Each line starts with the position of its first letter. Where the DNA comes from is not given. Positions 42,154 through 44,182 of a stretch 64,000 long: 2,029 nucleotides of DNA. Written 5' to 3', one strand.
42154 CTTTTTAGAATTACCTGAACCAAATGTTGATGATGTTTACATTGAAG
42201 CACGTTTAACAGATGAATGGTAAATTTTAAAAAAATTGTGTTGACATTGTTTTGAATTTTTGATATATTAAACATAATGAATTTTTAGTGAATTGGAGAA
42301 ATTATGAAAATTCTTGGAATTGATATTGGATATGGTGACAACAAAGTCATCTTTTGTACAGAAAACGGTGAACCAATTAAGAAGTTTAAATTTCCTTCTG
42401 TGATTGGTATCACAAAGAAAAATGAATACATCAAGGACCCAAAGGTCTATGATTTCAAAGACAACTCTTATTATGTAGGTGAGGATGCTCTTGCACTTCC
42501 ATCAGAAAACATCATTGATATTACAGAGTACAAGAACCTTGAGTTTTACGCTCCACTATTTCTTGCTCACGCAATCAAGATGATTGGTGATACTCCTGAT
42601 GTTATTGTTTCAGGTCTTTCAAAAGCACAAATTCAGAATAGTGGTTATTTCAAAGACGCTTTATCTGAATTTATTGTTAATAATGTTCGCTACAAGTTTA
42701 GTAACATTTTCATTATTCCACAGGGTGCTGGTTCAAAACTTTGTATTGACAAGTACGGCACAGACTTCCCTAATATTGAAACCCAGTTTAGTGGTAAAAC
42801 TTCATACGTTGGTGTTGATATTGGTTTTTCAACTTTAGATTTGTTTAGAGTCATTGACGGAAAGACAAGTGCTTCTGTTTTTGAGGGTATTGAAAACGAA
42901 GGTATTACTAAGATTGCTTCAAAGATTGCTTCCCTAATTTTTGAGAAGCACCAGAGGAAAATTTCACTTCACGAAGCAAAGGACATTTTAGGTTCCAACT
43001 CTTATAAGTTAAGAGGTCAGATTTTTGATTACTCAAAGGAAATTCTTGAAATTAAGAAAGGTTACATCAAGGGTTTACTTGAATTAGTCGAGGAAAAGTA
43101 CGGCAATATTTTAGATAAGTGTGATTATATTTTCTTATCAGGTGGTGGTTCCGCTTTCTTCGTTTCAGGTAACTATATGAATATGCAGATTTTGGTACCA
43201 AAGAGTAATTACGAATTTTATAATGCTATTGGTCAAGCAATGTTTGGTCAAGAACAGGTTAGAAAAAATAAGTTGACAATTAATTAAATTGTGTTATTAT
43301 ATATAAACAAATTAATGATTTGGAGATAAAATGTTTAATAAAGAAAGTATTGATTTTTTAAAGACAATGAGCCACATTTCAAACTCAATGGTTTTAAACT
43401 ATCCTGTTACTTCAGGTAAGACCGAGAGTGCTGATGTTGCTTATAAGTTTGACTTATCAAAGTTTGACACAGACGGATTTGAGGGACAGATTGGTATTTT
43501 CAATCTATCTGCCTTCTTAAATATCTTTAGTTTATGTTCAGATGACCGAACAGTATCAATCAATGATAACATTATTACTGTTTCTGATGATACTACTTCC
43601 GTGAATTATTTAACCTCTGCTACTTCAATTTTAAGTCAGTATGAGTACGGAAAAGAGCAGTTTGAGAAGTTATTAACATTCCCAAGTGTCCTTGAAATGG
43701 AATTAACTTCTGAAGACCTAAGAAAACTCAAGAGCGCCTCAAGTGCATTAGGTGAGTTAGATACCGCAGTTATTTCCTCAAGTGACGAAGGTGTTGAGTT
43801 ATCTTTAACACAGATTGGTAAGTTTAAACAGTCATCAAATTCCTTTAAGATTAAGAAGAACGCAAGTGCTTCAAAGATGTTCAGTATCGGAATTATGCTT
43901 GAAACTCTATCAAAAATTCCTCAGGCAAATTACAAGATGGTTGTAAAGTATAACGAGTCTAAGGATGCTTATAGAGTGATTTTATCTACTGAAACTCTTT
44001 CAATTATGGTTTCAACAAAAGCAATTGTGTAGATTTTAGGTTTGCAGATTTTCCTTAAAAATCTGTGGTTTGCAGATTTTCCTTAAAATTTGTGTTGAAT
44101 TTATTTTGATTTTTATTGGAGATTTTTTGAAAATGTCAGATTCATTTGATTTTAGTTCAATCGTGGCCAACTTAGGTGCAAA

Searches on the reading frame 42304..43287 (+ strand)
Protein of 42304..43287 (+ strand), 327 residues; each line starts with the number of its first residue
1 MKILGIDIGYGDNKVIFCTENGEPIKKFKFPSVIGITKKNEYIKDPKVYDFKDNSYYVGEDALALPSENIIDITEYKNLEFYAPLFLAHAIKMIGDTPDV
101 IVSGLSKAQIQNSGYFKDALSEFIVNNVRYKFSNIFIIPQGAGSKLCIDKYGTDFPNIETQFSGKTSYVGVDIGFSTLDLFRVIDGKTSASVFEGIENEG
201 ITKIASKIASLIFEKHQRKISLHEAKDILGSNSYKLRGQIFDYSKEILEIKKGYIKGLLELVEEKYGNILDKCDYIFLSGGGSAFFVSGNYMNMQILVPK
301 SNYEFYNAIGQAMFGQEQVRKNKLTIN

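Call 85: search_protein_families(library=pfam, max_evalue=0.001, proteins=[window:42304-43287:+])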
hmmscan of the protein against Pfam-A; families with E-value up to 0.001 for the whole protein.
window:42304-43287:+ (327 aa): 2 families
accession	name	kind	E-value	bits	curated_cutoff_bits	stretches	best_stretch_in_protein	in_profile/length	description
PF17989.7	ALP_N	-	7.6e-12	46.1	26.3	1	5-143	1-148/148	Actin like proteins N terminal domain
PF21522.3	MreB-like_C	-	1e-09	39.5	27.8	1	171-285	2-116/123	Archaeal actin homologue MreB-like, C-terminal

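Call 87: search_protein_families(library=phrogs, max_evalue=0.001, proteins=[window:42304-43287:+])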
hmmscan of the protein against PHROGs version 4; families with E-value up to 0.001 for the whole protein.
window:42304-43287:+ (327 aa): 1 family
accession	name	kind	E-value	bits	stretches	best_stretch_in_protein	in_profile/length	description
phrog_691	-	DNA, RNA and nucleotide metabolism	6.4e-37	128.5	1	1-321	3-328/329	partition protein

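Call 88: search_dna_similar(query=window:42304-43287:+, collection=phages, mode=protein, max_rows=25, max_evalue=0.001)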
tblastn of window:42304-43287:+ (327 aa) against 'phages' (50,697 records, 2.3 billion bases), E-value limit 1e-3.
Records with a match: 36; places in all: 36; records where one place covers at least 80% of the query: 36.
Best place of each record, by identity: 60-80% 5; <60% 31.
By first word of the organism name: Campylobacter 15; Rhizobium 10; Vibrio 9; Acinetobacter 1; Ralstonia 1.
By host as written in the record: Campylobacter jejuni 5; - 5; Campylobacter sp. 4; Vibrio alginolyticus CECT 521 2; Rhizobium phaseoli INC1-2 2; Rhizobium sp. N941 2; Vibrio parahaemolyticus 1; Vibrio parahaemolyticus TY18 1; and 14 more.
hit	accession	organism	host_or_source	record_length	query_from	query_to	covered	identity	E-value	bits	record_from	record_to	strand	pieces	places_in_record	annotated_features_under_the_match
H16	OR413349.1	Vibrio phage pv27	Vibrio parahaemolyticus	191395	2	315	96%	60.8%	8e-125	399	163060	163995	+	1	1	partition protein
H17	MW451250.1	Vibrio phage phiTY18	Vibrio parahaemolyticus TY18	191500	2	315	96%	60.8%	8e-125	399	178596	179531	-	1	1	record has no annotation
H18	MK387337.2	Vibrio phage Va1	Vibrio alginolyticus NBRC 15630 = ATCC ...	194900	2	315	96%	60.5%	6e-124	397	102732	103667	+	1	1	MreB-like ATPase protein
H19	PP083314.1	Vibrio phage VB_VaC_SRILMA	Vibrio alginolyticus CECT 521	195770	2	315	96%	60.5%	6e-124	397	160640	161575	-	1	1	partition protein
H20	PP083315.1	Vibrio phage VB_VaC_TDDLMA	Vibrio alginolyticus CECT 521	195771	2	315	96%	60.5%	6e-124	397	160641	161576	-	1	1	partition protein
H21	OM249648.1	Vibrio phage phiKT1024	Vibrio sp.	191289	2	320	98%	59.2%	4e-124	397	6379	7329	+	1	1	putative MreB-like ATPase protein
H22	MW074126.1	Campylobacter phage CJLB-14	Campylobacter jejuni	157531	3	319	97%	49.7%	5e-91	302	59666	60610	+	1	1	hypothetical protein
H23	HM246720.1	Campylobacter phage vB_CcoM-IBB_35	-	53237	3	319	97%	49.7%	8e-91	301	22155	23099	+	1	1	hypothetical protein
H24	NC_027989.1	Campylobacter phage vB_CcoM-IBB_35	-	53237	3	319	97%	49.7%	8e-91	301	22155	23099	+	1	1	partition protein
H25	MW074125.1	Campylobacter phage CJLB-12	Campylobacter jejuni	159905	3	319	97%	49.7%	8e-91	301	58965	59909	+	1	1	hypothetical protein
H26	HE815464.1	Campylobacter phage CP21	Campylobacter sp.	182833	3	319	97%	49.7%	8e-91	301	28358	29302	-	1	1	CP21_047: MreB-like ATPase protein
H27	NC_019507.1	Campylobacter phage CP21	Campylobacter sp.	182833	3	319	97%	49.7%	8e-91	301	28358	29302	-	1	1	CP21_047: partition protein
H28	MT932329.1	Campylobacter phage F379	Campylobacter jejuni RM1221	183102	3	319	97%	49.7%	8e-91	301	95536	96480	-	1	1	ParM-like protein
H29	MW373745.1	Campylobacter phage CJLB-13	Campylobacter jejuni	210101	3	319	97%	49.7%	8e-91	301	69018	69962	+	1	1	record has no annotation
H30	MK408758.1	Campylobacter phage CP20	Campylobacter jejuni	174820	3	319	97%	49.7%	8e-91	301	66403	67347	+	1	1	hypothetical protein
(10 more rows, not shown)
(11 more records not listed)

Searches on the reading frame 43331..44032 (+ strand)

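Call 87: search_protein_families(library=phrogs, max_evalue=0.001, proteins=[window:43331-44032:+])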
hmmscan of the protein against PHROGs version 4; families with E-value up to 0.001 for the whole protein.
window:43331-44032:+ (233 aa): 1 family
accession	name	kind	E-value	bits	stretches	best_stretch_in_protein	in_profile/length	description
phrog_223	-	DNA, RNA and nucleotide metabolism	1.4e-21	78.1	1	2-217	3-204/222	DNA polymerase processivity factor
